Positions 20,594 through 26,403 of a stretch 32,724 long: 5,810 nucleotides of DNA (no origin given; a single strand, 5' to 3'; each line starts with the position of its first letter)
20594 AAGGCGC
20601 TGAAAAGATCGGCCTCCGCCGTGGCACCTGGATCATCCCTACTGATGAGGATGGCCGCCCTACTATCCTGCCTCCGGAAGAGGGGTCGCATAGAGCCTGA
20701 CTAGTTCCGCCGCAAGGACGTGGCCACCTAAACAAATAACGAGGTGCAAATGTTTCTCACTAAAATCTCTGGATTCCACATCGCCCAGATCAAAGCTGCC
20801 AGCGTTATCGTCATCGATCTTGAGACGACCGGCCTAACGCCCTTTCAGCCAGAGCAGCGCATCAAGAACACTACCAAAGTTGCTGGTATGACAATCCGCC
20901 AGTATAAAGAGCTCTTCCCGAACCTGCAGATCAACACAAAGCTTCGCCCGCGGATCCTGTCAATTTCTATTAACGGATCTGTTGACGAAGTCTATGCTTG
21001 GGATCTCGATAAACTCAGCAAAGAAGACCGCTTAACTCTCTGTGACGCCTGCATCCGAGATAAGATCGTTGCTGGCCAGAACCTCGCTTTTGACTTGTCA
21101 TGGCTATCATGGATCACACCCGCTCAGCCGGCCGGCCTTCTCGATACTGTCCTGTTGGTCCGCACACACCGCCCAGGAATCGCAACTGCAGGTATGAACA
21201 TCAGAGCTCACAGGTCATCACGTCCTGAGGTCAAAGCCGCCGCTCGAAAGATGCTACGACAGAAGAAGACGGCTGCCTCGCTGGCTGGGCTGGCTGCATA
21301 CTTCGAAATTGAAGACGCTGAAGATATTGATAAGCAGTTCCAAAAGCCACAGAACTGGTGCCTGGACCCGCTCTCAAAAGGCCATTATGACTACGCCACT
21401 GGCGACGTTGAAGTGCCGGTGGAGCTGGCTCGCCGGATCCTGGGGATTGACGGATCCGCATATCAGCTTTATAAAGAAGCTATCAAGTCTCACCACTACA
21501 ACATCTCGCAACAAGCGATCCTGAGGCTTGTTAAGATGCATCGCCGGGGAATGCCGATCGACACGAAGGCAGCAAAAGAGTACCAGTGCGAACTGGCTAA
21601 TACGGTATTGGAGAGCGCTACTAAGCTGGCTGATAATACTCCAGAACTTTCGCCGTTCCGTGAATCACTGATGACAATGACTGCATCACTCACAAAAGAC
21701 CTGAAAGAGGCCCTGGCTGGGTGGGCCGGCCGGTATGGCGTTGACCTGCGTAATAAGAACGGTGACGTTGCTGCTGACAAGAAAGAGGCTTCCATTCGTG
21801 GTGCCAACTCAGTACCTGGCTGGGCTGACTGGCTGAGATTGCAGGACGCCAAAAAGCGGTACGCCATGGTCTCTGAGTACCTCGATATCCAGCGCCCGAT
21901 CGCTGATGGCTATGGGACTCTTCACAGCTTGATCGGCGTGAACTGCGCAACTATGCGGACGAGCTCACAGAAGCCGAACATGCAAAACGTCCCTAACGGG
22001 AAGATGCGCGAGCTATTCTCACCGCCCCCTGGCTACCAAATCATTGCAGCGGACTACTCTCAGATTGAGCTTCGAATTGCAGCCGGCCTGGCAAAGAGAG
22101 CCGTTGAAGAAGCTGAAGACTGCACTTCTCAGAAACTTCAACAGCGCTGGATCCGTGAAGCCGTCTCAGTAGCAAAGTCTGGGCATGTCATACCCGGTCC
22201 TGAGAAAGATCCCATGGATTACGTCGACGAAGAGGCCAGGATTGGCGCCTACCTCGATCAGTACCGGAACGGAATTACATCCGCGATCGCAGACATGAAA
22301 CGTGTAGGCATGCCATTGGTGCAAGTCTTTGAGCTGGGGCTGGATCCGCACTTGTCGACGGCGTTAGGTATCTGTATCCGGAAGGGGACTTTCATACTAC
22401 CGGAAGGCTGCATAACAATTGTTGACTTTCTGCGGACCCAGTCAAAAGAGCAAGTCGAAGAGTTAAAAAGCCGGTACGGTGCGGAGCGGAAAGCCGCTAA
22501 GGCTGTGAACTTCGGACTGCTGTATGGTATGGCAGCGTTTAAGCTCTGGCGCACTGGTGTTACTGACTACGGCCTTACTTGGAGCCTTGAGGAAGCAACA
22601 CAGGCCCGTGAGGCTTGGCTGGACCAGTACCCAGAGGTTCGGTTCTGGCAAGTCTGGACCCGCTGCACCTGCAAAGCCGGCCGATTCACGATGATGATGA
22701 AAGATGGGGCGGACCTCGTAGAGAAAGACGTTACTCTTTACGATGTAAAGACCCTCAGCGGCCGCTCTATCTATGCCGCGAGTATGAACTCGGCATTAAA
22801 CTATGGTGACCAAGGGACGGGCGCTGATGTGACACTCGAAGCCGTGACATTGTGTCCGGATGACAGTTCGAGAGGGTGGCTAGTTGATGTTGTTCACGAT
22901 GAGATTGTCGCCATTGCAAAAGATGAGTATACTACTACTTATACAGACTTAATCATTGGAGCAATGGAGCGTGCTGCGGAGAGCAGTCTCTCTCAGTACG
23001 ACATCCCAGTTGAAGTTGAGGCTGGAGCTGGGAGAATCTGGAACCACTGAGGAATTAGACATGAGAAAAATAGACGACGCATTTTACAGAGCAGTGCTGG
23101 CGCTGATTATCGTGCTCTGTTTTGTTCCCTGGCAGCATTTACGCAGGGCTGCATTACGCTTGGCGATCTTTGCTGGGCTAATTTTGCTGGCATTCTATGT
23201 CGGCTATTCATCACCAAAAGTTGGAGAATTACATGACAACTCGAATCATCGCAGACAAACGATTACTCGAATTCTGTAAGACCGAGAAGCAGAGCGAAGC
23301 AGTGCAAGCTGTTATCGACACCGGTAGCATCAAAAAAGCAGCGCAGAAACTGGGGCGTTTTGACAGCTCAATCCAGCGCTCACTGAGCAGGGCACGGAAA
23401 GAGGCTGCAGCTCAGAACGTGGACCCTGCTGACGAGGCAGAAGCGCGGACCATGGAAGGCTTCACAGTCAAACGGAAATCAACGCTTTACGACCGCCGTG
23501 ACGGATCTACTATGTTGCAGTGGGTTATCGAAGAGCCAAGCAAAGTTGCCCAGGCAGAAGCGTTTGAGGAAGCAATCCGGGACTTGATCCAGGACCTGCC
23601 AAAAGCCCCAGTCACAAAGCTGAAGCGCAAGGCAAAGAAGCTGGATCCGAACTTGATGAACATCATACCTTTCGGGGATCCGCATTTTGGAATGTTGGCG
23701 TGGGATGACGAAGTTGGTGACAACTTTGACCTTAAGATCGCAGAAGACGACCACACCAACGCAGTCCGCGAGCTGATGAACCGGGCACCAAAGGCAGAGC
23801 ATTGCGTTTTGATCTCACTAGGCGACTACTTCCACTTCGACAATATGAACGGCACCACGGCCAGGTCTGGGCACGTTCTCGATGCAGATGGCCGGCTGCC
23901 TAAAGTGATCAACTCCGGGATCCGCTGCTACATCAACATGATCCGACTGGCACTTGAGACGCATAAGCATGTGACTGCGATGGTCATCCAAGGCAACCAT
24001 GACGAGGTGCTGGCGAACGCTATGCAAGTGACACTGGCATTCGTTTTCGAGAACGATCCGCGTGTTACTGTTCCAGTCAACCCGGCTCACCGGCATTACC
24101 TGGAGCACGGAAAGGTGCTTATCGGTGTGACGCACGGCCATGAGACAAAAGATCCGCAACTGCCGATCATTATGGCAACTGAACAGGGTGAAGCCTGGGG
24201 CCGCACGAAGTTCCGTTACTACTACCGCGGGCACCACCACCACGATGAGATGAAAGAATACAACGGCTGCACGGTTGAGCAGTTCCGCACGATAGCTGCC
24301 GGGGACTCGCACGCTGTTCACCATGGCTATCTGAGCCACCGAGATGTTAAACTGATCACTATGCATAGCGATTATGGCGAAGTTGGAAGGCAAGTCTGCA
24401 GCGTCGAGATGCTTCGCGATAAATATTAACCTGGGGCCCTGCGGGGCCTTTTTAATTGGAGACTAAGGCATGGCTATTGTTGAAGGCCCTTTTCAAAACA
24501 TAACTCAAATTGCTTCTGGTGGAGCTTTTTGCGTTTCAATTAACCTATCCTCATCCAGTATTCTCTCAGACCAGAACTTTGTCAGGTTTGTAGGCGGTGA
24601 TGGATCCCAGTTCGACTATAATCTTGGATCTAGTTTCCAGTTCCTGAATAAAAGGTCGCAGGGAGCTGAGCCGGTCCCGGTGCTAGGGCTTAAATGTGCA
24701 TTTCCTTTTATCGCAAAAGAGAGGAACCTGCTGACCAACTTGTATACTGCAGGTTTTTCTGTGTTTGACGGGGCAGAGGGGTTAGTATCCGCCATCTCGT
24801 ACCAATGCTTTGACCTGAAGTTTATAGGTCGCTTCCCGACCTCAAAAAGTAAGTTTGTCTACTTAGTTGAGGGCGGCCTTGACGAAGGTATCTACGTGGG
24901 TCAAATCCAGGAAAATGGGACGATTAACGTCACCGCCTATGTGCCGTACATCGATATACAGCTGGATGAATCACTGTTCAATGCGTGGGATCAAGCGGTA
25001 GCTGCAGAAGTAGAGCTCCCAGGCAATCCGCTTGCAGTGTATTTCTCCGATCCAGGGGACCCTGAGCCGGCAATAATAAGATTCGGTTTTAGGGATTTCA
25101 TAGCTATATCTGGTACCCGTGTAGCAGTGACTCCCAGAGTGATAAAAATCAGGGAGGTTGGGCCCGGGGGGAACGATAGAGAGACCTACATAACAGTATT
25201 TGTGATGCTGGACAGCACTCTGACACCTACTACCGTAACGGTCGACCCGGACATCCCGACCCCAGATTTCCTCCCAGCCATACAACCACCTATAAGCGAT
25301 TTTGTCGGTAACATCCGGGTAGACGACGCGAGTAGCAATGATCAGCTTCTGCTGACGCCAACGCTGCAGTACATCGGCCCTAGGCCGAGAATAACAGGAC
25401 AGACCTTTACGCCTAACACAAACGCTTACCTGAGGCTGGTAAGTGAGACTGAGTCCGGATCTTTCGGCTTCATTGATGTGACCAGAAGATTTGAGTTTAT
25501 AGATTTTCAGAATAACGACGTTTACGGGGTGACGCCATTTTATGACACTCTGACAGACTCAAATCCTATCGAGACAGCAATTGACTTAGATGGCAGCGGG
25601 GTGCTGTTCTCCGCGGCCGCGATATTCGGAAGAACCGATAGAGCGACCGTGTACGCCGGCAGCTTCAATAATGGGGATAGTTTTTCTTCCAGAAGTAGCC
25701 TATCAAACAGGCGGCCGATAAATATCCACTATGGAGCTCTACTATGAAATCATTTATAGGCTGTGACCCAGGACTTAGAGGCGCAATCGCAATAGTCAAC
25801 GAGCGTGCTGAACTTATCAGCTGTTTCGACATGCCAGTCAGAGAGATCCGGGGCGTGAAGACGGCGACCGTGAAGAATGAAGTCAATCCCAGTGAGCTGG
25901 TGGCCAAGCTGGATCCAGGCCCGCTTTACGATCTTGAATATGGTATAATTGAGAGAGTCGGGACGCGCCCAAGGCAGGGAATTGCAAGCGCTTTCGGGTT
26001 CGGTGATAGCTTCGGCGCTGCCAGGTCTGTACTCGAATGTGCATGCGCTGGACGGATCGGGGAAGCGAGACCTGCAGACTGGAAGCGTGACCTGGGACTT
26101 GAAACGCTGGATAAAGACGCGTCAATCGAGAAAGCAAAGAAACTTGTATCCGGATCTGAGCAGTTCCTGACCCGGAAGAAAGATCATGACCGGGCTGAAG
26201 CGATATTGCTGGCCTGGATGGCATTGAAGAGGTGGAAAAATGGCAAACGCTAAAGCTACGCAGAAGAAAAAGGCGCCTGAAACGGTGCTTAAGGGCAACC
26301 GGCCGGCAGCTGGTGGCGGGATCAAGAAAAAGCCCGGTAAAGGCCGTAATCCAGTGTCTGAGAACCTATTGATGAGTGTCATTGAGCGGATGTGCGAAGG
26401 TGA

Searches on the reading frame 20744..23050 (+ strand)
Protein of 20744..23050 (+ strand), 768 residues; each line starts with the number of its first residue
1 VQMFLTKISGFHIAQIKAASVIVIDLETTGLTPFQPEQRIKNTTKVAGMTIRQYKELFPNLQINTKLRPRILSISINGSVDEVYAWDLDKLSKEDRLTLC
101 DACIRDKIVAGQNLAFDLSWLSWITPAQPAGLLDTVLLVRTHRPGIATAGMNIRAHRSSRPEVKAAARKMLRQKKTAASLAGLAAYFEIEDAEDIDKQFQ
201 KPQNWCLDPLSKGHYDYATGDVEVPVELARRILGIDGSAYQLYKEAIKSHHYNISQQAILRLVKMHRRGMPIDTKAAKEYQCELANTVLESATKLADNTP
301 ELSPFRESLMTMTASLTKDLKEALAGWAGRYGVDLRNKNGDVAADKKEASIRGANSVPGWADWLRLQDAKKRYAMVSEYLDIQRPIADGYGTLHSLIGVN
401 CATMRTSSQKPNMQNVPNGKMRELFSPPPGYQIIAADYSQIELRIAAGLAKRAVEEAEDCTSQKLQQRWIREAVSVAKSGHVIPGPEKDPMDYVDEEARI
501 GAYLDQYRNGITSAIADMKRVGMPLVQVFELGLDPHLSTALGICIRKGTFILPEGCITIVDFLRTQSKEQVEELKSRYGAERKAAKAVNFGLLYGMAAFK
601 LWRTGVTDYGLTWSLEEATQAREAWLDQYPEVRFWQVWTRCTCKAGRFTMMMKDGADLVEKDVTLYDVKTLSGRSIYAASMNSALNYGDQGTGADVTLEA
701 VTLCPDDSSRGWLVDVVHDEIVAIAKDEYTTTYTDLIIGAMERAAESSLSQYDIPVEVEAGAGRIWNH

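Call 7: search_protein_families(library=pfam, proteins=[window:20744-23050:+])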
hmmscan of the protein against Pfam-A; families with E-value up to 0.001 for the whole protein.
window:20744-23050:+ (768 aa): 2 families
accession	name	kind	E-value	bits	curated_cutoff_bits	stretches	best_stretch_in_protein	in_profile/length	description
PF00476.26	DNA_pol_A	-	4.8e-33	115.1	34.3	2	578-767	203-380/381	DNA polymerase family A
PF01612.26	DNA_pol_A_exo1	-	9.7e-06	25.9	23.6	0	68-231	38-167/173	3'-5' exonuclease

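Call 8: search_protein_families(library=phrogs, proteins=[window:20744-23050:+])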
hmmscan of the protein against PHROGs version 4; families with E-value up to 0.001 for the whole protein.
window:20744-23050:+ (768 aa): 4 families
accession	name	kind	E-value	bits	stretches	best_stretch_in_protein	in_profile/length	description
phrog_17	-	DNA, RNA and nucleotide metabolism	4.9e-61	208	1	16-767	667-1231/1445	DNA polymerase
phrog_2573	-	DNA, RNA and nucleotide metabolism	2.4e-13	51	1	567-764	71-272/336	DNA polymerase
phrog_15971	-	DNA, RNA and nucleotide metabolism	9.3e-11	42.5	1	392-447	123-180/376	DNA polymerase I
phrog_10285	-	DNA, RNA and nucleotide metabolism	8.2e-05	22.8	0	412-451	31-75/321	DNA polymerase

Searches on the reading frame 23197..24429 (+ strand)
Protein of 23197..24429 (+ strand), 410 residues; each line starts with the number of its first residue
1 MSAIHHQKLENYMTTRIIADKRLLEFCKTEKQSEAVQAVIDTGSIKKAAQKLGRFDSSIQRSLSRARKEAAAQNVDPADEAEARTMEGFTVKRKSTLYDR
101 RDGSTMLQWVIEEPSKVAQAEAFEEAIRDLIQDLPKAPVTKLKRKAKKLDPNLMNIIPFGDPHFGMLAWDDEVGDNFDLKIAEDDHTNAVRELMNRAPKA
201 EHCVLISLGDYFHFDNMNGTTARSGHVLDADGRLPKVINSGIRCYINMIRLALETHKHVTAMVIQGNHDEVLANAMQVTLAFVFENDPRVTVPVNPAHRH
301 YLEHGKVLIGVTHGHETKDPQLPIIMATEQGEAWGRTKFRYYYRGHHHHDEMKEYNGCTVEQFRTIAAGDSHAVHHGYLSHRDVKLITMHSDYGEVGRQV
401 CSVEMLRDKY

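Call 7: search_protein_families(library=pfam, proteins=[window:23197-24429:+])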
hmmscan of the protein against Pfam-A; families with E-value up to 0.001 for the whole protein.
window:23197-24429:+ (410 aa): 0 families

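Call 8: search_protein_families(library=phrogs, proteins=[window:23197-24429:+])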
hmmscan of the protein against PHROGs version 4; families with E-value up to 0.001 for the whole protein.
window:23197-24429:+ (410 aa): 5 families
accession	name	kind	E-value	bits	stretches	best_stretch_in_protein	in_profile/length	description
phrog_704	-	DNA, RNA and nucleotide metabolism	2.2e-105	354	1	29-406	5-389/390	DNA repair exonuclease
phrog_20762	-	unknown function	4.5e-27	95.7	1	290-405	1-117/117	-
phrog_284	-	DNA, RNA and nucleotide metabolism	8.8e-20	72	1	94-393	73-384/398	exonuclease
phrog_20703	-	unknown function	2.7e-11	44.8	1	74-222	88-232/258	-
phrog_21891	-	unknown function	1.8e-07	32.8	1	280-389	11-119/130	-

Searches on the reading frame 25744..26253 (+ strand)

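Call 7: search_protein_families(library=pfam, proteins=[window:25744-26253:+])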
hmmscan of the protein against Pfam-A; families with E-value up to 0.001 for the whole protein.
window:25744-26253:+ (169 aa): 0 families

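Call 8: search_protein_families(library=phrogs, proteins=[window:25744-26253:+])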
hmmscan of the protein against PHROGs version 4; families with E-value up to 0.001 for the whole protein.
window:25744-26253:+ (169 aa): 1 family
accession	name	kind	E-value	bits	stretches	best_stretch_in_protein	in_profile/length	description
phrog_1770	-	DNA, RNA and nucleotide metabolism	1.1e-20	75.2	1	1-161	3-148/158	Holliday junction resolvase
